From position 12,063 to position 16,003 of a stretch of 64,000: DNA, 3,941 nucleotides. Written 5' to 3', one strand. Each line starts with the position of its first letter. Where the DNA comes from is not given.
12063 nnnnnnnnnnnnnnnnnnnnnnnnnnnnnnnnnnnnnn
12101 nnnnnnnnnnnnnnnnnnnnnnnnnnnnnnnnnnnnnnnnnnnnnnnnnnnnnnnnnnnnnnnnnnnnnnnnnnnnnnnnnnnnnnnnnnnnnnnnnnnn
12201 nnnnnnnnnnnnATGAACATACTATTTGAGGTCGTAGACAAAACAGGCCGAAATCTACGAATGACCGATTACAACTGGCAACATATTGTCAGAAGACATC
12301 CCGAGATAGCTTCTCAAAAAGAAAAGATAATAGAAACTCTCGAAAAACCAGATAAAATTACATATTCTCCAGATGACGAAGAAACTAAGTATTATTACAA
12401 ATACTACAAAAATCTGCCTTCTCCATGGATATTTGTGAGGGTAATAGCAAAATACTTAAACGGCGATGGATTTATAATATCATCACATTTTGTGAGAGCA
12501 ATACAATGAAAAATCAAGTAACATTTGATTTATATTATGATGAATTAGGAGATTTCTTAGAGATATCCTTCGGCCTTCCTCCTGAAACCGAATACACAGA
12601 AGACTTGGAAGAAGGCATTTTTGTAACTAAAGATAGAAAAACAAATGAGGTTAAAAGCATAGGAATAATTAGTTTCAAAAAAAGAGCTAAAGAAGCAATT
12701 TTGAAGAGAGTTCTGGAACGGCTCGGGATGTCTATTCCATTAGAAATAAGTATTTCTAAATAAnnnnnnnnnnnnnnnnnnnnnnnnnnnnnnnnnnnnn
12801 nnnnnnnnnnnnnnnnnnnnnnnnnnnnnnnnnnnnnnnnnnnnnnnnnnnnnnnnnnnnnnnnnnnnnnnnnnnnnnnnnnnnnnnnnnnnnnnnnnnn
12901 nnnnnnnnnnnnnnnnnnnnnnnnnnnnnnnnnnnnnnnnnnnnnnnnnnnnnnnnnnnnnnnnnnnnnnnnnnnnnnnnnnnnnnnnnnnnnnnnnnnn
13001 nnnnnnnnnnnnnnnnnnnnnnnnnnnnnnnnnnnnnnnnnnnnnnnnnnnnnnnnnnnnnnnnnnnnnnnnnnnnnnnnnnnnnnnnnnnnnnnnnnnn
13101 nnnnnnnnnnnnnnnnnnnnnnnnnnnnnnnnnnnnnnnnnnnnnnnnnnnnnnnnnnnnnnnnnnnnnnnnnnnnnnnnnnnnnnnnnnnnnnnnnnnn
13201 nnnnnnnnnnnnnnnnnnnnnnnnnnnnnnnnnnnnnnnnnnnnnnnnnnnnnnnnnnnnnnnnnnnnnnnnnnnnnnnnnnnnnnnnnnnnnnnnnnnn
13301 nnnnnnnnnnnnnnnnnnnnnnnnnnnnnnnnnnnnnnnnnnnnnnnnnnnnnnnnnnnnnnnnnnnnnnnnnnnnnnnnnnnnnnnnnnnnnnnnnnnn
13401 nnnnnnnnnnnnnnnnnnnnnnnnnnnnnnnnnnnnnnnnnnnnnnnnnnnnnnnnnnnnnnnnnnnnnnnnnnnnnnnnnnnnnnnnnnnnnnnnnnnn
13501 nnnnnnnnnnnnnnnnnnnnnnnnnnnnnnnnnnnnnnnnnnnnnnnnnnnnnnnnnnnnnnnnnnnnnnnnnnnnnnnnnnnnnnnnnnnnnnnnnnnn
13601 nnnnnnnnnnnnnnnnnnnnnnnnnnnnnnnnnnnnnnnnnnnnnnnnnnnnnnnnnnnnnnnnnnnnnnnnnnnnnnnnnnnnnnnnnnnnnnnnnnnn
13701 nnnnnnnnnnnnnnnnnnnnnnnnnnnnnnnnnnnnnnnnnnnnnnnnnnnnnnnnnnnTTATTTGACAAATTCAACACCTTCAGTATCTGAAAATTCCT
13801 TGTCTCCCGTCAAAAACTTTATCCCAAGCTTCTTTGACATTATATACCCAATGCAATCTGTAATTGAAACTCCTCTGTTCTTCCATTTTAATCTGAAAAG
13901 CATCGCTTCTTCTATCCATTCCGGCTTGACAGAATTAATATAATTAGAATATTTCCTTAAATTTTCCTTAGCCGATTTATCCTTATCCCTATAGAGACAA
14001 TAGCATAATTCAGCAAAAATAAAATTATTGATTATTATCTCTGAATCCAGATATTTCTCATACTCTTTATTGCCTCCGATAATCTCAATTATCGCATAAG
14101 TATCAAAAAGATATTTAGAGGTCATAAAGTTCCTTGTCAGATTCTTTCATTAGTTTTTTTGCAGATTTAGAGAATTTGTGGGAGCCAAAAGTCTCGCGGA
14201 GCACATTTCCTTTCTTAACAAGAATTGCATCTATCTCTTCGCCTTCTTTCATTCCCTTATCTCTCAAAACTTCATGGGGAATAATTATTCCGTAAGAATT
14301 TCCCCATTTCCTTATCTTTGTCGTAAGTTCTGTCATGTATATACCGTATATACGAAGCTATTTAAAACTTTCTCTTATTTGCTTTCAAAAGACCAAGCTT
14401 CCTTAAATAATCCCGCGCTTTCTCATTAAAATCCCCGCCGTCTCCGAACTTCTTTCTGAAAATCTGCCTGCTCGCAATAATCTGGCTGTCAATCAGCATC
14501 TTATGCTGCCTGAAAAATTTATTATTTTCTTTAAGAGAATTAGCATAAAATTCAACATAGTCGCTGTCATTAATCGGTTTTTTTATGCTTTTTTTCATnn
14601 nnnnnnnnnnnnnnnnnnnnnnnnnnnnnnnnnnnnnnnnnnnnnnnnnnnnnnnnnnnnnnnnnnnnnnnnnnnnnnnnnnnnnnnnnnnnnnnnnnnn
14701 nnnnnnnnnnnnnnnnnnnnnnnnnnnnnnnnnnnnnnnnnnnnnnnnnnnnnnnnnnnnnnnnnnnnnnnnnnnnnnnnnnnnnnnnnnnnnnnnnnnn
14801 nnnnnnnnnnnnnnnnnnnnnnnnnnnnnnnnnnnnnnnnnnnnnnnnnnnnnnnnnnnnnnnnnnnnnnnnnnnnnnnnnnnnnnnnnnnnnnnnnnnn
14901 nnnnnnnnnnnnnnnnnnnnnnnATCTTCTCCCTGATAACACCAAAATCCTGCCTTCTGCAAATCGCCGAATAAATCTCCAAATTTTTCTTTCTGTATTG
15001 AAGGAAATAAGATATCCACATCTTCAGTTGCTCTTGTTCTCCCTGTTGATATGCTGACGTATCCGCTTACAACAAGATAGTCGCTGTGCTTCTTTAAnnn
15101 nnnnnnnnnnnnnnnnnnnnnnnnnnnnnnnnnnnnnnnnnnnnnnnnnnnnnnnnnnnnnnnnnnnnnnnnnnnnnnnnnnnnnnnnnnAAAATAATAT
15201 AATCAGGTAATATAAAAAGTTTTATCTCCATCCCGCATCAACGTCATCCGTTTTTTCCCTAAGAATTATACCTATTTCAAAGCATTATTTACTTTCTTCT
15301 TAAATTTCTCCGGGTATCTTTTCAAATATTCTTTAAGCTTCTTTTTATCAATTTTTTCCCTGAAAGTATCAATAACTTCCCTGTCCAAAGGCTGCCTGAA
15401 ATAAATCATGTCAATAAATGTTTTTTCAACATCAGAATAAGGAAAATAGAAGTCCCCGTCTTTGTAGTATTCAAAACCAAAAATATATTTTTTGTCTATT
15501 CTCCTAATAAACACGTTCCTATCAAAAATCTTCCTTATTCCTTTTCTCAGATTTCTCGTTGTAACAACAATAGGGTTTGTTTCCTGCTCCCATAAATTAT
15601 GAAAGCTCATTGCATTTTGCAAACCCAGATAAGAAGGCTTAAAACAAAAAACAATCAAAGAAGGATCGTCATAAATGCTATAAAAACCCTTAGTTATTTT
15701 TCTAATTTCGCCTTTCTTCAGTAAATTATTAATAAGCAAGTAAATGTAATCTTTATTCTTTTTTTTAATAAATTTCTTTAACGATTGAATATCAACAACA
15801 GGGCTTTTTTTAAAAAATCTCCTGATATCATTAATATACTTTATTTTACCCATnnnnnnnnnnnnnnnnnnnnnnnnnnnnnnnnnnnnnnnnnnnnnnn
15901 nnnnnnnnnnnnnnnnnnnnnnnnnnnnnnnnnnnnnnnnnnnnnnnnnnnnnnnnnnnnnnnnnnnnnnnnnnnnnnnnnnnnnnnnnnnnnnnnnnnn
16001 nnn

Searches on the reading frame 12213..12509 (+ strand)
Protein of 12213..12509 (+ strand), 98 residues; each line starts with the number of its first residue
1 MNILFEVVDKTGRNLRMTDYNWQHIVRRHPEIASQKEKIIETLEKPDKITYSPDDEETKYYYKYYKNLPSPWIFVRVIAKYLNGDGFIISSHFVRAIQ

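Call 3: search_protein_families(library=pfam, proteins=[window:12213-12509:+], max_evalue=1)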
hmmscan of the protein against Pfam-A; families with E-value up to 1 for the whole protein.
window:12213-12509:+ (98 aa): 3 families
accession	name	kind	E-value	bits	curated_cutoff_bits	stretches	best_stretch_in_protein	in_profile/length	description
PF18812.6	PBECR3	-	0.00052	20.3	30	1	16-75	25-89/115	phage-Barnase-EndoU-ColicinE5/D-RelE like nuclease3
PF18810.6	PBECR2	-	0.0086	16.7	27.1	1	8-93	18-102/120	phage-Barnase-EndoU-ColicinE5/D-RelE like nuclease2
PF02186.21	TFIIE_beta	-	0.024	15.3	28.1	1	32-63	32-61/66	TFIIE beta subunit core domain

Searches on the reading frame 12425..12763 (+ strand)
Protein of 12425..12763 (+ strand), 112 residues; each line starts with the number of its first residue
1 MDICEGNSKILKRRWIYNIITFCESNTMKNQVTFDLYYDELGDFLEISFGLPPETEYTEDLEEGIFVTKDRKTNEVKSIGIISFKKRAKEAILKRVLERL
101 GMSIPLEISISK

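Call 3: search_protein_families(library=pfam, proteins=[window:12425-12763:+], max_evalue=1)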
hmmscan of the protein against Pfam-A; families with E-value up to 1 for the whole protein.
window:12425-12763:+ (112 aa): 1 family
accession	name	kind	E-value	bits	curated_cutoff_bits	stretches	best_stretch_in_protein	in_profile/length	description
PF10049.14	DUF2283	-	0.0073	16.9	23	1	37-81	3-45/49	Protein of unknown function (DUF2283)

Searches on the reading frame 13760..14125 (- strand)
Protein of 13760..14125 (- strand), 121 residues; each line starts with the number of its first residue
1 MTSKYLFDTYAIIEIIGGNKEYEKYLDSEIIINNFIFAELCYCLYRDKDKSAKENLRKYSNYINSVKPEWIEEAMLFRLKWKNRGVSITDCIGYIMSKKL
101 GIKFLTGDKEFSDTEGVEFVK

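Call 3: search_protein_families(library=pfam, proteins=[window:13760-14125:-], max_evalue=1)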
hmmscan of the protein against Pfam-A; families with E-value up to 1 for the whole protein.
window:13760-14125:- (121 aa): 3 families
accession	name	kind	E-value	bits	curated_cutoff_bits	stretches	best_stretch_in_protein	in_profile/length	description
PF01850.27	PIN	-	6.2e-10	40.2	23.6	1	5-115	1-118/120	PIN domain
PF18943.6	DUF5690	-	0.08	12.3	25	1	75-107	11-42/382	Family of unknown function (DUF5690)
PF08930.15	DUF1912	-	0.1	13.2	25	1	20-61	9-50/84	Domain of unknown function (DUF1912)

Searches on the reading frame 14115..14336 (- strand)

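Call 3: search_protein_families(library=pfam, proteins=[window:14115-14336:-], max_evalue=1)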
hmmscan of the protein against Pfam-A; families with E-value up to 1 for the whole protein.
window:14115-14336:- (73 aa): 1 family
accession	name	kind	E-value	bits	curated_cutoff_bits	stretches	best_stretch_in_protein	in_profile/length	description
PF04014.23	MazE_antitoxin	-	2.7e-06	27.7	24.7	1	8-43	1-36/48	Antidote-toxin recognition MazE, bacterial antitoxin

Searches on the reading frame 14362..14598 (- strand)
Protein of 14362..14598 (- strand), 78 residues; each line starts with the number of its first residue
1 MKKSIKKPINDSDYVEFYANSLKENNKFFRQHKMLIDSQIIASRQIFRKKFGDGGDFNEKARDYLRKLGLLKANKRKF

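Call 3: search_protein_families(library=pfam, proteins=[window:14362-14598:-], max_evalue=1)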
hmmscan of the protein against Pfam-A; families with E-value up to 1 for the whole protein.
window:14362-14598:- (78 aa): 0 families

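Call 4: search_protein_families(library=padloc, proteins=[window:14362-14598:-], max_evalue=1)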
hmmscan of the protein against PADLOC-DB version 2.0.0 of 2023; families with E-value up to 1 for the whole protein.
window:14362-14598:- (78 aa): 1 family
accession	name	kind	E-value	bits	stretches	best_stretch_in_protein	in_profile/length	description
PDLC03020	MTase_I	-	0.0056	13.8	1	2-50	228-274/410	Type I methyltransferase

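Call 5: search_protein_families(library=ncbifam, proteins=[window:14362-14598:-], max_evalue=1)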
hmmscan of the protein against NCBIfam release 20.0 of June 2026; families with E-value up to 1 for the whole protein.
window:14362-14598:- (78 aa): 0 families

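Call 20: find_homologous_proteins(query=window:14362-14598:-, max_evalue=0.001)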
Query window:14362-14598:- (78 aa): 3 proteins with E <= 0.001 among 4 candidates.
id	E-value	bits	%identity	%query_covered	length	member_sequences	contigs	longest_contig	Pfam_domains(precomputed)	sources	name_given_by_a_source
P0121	6.0e-43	161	100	100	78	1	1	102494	-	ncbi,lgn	-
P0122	3.8e-30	121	77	94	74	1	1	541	-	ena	-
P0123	1.4e-27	113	72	92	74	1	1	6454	-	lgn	-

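Call 24: find_homologous_proteins(query=A2, max_evalue=0.001)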
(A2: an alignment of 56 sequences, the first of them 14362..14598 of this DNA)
Query A2 (56 sequences) (78 aa, profile of the alignment): 573 proteins with E <= 0.001 among 1698 candidates; the best 120 are listed.
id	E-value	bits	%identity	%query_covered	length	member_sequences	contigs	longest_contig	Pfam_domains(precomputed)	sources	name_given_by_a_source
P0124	1.8e-30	123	55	83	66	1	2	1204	-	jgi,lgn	-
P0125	2.6e-30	122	49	83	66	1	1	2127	-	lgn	-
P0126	3.5e-30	122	54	83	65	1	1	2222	-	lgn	-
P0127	5.2e-30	121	54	83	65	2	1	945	-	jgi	jgi:hypothetical protein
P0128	6.1e-30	121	50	85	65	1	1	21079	-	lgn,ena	-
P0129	1.9e-29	119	53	85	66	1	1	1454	-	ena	-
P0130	2.1e-29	119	46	83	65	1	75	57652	-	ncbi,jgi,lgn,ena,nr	ncbi:MAG: hypothetical protein COY38_00755 [Candidatus Aenigmarchaeota archaeon CG_4_10_14_0_8_um_fi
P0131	2.2e-29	119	54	83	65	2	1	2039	-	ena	-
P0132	2.5e-29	119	54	81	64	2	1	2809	-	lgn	-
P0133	3.6e-29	118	53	82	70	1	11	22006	-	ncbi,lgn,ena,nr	ncbi:hypothetical protein J4206_06110 [Candidatus Woesearchaeota archaeon]|nr:hypothetical protein [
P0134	3.8e-29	118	54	83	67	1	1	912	-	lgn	-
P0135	4.1e-29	118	54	92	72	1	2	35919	-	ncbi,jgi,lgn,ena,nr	ncbi:MAG: hypothetical protein KJ718_01050 [Nanoarchaeota archaeon]|nr:hypothetical protein [Nanoarc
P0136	4.7e-29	118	46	83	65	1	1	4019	-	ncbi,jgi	jgi:hypothetical protein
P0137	6.4e-29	118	52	82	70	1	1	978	-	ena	-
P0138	7.1e-29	117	52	79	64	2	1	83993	-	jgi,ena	jgi:hypothetical protein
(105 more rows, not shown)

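Call 34: predict_structure(alignment_id=A3)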
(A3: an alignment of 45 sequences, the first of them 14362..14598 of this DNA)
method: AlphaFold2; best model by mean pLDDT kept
length: 78 residues; sequences in the alignment: 45
mean_pLDDT: 83.7   pTM: 0.48
mean pLDDT of the five models: 83.7, 81.5, 80.2, 79.5, 76.8
residues with pLDDT >= 90: 27; 70-90: 41; 50-70: 8; < 50: 2
segments of 3 or more residues with pLDDT < 50: none
pLDDT, mean of each block of 10 residues (from residue 1): 69 84 84 93 91 87 92 66
secondary structure, 60 per line:
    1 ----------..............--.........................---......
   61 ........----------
elements in order: H11-24 H27-51 H55-68

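Call 38: fold_search(model_id=the predicted structure, library=pdb)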
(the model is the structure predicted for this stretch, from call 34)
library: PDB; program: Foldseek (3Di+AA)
matches with E <= 10: 8; with E <= 0.001: 0
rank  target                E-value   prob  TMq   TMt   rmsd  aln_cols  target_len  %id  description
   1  7r5s_T                4.4e+00  0.08  0.27  0.21   7.7        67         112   19  Structure of the human CCAN bound to alpha satellite DNA (released 2022-04-27)
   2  7qoo_T                5.8e+00  0.12  0.38  0.29   7.6        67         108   15  Structure of the human inner kinetochore CCAN complex (released 2022-06-08)
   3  3vh5_T                8.6e+00  0.03  0.24  0.22   9.4        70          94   16  Crystal structure of the chicken CENP-T histone fold/CENP-W/CENP-S/CENP-X heterotetrameric complex, crystal form I (released 2012-03-07)
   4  9jpj_J                9.2e+00  0.09  0.26  0.10   6.1        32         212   19  Crystal structure of DhdR in complex with DNA (released 2024-11-06)
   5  3b0c_T                9.2e+00  0.08  0.38  0.33   7.2        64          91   12  Crystal structure of the chicken CENP-T histone fold/CENP-W complex, crystal form I (released 2012-03-07)
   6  3b0d_B                9.2e+00  0.08  0.38  0.32   9.8        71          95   14  Crystal structure of the chicken CENP-T histone fold/CENP-W complex, crystal form II (released 2012-03-07)
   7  6fai_Q                9.2e+00  0.04  0.20  0.14   6.5        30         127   27  Structure of a eukaryotic cytoplasmic pre-40S ribosomal subunit (released 2018-02-28)
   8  6nye_A                9.9e+00  0.03  0.24  0.21  10.8        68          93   13  Crystal structure of computationally designed protein XAX (released 2020-04-22)

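Call 53: search_protein_families(library=pfam, alignment_id=A3, max_evalue=1)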
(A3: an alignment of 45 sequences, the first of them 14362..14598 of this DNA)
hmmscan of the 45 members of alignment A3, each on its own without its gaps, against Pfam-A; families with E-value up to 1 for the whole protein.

A. member 1, window:14362-14598:- (78 aa): 0 families

B. families by the number of members that match (of 45 scanned): 18 families
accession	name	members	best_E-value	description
PF24737.1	DUF7688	6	0.0086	Domain of unknown function (DUF7688)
PF23110.1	H1_KCTD8_12_16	2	0.026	KCTD8/12/16 H1 domain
PF21005.3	MCEL_GT_OB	2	0.042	mRNA-capping enzyme catalytic subunit, GTase, OB fold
PF06984.18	MRP-L47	2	0.11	Mitochondrial 39-S ribosomal protein L47 (MRP-L47)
PF03868.20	Ribosomal_L6e_N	1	0.027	Ribosomal protein L6, N-terminal domain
PF10926.14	DUF2800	1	0.052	Protein of unknown function (DUF2800)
PF24075.1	DUF7367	1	0.052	Domain of unknown function (DUF7367)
PF17397.7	TSX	1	0.054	TSX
PF19519.4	DUF6051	1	0.058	Family of unknown function (DUF6051)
PF14280.11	DUF4365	1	0.077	Domain of unknown function (DUF4365)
PF05683.17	Fumerase_C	1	0.079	Fumarase C-terminus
PF20104.4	DUF6494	1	0.13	Family of unknown function (DUF6494)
PF09082.15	DUF1922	1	0.14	Domain of unknown function (DUF1922)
PF05616.18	Neisseria_TspB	1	0.15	Neisseria meningitidis TspB protein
PF20543.3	CowN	1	0.15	N2-fixation sustaining protein CowN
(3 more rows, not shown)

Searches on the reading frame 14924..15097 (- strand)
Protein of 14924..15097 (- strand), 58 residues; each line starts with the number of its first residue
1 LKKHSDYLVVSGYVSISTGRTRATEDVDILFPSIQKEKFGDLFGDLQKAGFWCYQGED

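Call 101: search_solved_structures(query=window:14924-15097:-, max_evalue=10, show_alignments=4)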
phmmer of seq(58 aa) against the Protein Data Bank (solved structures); distinct sequences matched with E-value up to 10: 2.
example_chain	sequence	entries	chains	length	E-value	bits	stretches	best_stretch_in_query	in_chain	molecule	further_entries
2pvz_A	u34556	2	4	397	1.6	12.8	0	13-38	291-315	PrpF methylaconitate isomerase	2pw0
5k87_A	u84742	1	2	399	1.6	12.8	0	13-38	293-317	2-methyl-aconitate isomerase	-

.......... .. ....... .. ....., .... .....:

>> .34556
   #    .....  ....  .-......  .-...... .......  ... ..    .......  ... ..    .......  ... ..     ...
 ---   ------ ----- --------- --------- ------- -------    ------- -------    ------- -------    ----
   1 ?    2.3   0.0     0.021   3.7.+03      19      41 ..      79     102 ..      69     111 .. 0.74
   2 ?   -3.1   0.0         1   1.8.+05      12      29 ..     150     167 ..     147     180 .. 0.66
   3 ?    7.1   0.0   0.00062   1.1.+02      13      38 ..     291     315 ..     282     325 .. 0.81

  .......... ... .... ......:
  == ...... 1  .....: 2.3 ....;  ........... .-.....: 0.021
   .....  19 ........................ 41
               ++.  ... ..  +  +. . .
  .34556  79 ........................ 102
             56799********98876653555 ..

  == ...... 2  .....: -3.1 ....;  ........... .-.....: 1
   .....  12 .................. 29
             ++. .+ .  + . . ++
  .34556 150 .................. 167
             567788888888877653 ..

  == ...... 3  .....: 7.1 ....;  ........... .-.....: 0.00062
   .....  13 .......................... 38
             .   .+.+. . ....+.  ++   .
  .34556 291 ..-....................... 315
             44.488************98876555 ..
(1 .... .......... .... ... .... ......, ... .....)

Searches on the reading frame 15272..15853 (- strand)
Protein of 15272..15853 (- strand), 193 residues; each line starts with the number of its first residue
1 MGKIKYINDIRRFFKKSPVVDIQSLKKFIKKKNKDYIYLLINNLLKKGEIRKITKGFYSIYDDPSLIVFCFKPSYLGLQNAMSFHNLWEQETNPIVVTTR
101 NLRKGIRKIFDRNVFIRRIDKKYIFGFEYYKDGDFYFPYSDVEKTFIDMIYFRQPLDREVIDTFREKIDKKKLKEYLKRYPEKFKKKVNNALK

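Call 3: search_protein_families(library=pfam, proteins=[window:15272-15853:-], max_evalue=1)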
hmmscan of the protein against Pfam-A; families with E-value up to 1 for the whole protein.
window:15272-15853:- (193 aa): 3 families
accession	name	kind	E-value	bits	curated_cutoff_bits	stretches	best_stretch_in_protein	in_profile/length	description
PF13338.12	AbiEi_4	-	0.0079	16.7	25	1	35-59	25-47/49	Transcriptional regulator, AbiEi antitoxin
PF14531.12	Kinase-like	-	0.054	13.2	25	1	8-45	79-116/289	Kinase-like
PF01877.22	RNA_binding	-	0.095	13.5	26.9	0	22-69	46-93/120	RNA binding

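Call 4: search_protein_families(library=padloc, proteins=[window:15272-15853:-], max_evalue=1)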
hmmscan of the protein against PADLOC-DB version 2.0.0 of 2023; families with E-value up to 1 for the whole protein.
window:15272-15853:- (193 aa): 26 families (the best 25 are shown)
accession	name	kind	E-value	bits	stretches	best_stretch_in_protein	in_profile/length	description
PDLC02267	AbiEi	-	4.8e-20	70.1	1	16-180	17-185/252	AbiEi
PDLC02241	AbiEi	-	3.2e-14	51.2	1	9-191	5-194/199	AbiEi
PDLC02273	AbiEi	-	7.4e-13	47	1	74-190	85-203/205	AbiEi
PDLC02271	AbiEi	-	7.8e-10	36.4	1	60-168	74-186/263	AbiEi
PDLC02230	AbiEi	-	4.3e-09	34.3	1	40-155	22-140/192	AbiEi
PDLC02272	AbiEi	-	1e-07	30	1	27-187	20-185/200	AbiEi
PDLC02225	AbiEi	-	1.4e-07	29.4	1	40-185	34-182/198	AbiEi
PDLC02255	AbiEi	-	1.5e-06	25.9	1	18-190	14-182/186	AbiEi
PDLC02265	AbiEi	-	1.7e-06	25.9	1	38-173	29-172/198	AbiEi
PDLC02276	AbiEi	-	7.7e-06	23.6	1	69-150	77-157/270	AbiEi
PDLC02238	AbiEi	-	2e-05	22.4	1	25-183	5-168/180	AbiEi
PDLC02270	AbiEi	-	3.5e-05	21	1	10-59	3-53/265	AbiEi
PDLC02282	AbiEi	-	4.1e-05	21.1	2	68-183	79-198/260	AbiEi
PDLC02226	AbiEi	-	5.2e-05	21.2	1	9-59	6-56/202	AbiEi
PDLC02245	AbiEi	-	6.6e-05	20.7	1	27-185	14-181/194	AbiEi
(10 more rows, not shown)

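Call 5: search_protein_families(library=ncbifam, proteins=[window:15272-15853:-], max_evalue=1)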
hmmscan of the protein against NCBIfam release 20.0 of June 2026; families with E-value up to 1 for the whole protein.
window:15272-15853:- (193 aa): 1 family
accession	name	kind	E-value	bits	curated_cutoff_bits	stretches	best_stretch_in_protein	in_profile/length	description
NF047376.1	TAA_AbiEi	equivalog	0.0068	16.1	150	1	15-60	15-61/172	type IV toxin-antitoxin system AbiEi family antitoxin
